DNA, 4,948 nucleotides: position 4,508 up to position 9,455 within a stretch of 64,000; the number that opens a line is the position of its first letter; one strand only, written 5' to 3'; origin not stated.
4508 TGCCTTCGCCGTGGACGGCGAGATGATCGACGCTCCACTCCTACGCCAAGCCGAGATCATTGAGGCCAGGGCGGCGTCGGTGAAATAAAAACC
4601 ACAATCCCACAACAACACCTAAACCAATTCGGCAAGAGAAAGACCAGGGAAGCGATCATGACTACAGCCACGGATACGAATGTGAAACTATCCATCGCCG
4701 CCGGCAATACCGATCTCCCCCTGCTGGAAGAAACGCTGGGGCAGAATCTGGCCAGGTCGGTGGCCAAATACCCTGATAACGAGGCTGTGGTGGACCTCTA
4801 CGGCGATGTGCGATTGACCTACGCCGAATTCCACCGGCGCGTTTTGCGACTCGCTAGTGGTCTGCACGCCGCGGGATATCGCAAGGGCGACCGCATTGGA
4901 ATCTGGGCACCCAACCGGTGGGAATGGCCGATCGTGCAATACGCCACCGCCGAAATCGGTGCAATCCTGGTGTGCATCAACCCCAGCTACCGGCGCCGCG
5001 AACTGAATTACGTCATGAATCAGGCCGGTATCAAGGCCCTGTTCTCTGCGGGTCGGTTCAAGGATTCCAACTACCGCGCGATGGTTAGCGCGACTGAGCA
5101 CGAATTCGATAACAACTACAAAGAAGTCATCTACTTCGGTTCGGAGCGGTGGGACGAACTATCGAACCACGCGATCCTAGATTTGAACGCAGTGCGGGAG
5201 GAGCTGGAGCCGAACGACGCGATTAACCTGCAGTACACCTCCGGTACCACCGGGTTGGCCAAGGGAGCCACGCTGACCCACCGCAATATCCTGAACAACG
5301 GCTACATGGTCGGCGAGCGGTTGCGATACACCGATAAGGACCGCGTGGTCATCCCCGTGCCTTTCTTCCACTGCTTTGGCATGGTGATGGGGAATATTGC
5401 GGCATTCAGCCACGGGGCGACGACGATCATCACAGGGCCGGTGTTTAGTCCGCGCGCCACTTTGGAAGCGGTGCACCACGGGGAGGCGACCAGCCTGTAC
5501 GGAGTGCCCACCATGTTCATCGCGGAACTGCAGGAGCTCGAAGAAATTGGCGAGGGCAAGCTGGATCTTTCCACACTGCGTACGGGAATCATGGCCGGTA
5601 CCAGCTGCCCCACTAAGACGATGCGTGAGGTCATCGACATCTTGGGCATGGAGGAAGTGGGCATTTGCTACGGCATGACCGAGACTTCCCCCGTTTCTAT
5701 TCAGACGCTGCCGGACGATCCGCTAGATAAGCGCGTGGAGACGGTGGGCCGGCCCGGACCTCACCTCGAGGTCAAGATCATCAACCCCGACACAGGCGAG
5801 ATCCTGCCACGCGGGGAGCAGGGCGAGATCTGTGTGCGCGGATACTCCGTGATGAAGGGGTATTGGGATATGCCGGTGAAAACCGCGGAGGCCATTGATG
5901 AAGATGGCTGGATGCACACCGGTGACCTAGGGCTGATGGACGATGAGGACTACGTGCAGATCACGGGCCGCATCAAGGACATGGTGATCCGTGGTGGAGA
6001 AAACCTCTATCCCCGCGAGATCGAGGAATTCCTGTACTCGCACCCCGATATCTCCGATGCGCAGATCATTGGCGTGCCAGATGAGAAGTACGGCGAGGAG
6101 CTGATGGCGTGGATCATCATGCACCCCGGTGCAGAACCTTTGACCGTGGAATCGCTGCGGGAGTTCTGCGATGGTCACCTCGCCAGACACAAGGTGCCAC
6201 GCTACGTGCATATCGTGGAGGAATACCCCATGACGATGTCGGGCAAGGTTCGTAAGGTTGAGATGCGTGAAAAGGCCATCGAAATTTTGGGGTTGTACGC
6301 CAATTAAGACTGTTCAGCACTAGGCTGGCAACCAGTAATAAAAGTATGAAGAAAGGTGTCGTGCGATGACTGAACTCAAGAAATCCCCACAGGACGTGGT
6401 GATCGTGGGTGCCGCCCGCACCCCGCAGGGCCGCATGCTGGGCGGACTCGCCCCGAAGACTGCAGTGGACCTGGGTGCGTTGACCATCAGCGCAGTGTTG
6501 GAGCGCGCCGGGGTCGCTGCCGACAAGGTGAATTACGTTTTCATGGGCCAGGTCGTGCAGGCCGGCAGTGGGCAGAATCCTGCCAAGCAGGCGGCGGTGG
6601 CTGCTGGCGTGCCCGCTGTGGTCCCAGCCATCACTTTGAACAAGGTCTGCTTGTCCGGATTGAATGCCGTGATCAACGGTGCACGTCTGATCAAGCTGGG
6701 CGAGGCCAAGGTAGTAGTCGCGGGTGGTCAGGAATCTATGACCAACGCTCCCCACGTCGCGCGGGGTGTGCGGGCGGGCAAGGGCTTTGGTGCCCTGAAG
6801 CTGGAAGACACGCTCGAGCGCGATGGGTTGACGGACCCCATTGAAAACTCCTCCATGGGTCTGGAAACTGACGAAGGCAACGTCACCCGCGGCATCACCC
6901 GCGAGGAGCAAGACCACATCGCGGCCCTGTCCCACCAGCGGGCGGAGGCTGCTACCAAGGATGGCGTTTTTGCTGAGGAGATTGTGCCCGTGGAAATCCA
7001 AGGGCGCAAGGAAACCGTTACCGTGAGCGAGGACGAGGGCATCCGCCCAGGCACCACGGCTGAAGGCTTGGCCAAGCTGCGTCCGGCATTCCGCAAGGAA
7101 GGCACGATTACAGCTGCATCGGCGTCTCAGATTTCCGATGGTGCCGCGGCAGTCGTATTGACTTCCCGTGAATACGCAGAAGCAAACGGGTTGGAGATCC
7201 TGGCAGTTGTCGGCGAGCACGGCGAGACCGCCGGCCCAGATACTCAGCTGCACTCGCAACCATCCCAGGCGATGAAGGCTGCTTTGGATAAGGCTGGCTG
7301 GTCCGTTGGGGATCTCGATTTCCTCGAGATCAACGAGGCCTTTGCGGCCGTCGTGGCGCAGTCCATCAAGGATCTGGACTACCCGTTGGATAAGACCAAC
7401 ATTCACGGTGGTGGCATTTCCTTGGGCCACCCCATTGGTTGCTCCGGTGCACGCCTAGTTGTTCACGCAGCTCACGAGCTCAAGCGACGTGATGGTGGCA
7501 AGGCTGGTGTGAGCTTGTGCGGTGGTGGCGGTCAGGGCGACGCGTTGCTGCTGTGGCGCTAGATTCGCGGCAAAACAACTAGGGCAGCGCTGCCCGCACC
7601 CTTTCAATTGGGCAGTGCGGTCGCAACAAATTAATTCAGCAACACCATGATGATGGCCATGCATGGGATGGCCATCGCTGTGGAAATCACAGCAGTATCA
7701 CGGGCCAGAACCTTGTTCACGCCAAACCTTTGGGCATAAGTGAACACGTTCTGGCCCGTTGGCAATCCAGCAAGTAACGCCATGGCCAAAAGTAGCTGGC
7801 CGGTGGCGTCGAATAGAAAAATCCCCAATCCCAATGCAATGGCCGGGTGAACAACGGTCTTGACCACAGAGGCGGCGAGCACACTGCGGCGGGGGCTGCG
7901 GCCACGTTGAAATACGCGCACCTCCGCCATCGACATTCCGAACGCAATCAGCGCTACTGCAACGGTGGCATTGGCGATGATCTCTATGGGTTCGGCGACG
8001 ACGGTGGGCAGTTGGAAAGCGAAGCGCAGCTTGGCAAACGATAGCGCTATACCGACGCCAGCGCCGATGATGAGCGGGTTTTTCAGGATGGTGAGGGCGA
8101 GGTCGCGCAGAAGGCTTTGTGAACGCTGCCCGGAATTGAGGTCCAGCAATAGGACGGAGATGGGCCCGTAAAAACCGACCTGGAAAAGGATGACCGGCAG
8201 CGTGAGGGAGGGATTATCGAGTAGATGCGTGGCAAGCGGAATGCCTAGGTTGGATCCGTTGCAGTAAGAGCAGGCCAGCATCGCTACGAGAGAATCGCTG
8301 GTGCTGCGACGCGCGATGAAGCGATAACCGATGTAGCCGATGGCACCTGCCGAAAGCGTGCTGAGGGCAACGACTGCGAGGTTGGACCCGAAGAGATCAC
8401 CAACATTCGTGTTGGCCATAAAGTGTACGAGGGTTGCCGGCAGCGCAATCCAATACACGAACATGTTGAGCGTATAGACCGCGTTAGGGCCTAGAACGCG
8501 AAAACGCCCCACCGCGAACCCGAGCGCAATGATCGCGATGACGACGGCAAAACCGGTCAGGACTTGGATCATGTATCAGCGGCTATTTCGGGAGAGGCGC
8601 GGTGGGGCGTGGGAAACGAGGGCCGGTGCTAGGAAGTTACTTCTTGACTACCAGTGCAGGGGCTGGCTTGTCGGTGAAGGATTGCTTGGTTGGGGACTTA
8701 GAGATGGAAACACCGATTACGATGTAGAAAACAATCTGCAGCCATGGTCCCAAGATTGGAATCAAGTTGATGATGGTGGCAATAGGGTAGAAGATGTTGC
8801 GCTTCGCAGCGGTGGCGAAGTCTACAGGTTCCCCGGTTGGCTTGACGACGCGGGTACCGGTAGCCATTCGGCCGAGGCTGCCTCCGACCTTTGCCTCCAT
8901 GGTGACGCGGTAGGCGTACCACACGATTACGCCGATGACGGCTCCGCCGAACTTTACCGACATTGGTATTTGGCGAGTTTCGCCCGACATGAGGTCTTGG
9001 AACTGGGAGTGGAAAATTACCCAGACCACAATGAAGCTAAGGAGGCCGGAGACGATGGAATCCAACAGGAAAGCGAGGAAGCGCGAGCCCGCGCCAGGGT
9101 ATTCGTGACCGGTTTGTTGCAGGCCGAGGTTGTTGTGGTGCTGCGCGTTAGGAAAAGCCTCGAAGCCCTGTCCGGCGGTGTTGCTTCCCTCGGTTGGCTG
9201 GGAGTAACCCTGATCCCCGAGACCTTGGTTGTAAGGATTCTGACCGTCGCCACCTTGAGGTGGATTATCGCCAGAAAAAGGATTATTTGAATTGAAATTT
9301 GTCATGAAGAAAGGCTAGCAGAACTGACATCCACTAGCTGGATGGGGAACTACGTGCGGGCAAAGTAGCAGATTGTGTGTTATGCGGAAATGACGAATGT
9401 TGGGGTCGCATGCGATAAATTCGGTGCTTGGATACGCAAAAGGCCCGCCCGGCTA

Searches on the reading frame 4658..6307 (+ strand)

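Call 38: search_protein_families(library=pfam, proteins=[window:4658-6307:+], max_evalue=0.00001)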
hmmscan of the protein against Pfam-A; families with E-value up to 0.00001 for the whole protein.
window:4658-6307:+ (549 aa): 2 families
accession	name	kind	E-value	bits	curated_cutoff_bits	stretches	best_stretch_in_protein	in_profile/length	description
PF00501.34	AMP-binding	-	3.9e-100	335.8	29.9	1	32-403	2-384/384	AMP-binding enzyme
PF13193.12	AMP-binding_C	-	7e-18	65.8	24.5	1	454-530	1-76/76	AMP-binding enzyme C-terminal domain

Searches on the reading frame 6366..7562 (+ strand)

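Call 38: search_protein_families(library=pfam, proteins=[window:6366-7562:+], max_evalue=0.00001)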
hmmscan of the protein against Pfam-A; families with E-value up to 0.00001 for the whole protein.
window:6366-7562:+ (398 aa): 2 families
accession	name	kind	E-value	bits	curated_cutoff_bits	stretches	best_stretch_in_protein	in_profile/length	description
PF00108.29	Thiolase_N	-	8.4e-90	301.1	26.4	1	11-268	1-259/260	Thiolase, N-terminal domain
PF02803.24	Thiolase_C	-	2.6e-41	140.5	27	1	277-396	2-121/123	Thiolase, C-terminal domain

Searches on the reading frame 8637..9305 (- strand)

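Call 38: search_protein_families(library=pfam, proteins=[window:8637-9305:-], max_evalue=0.00001)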
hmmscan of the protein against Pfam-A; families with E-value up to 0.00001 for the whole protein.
window:8637-9305:- (222 aa): 1 family
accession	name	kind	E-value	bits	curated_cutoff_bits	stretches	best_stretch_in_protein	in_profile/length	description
PF06271.18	RDD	-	8.2e-24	84.9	24.1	1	69-215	1-136/137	RDD family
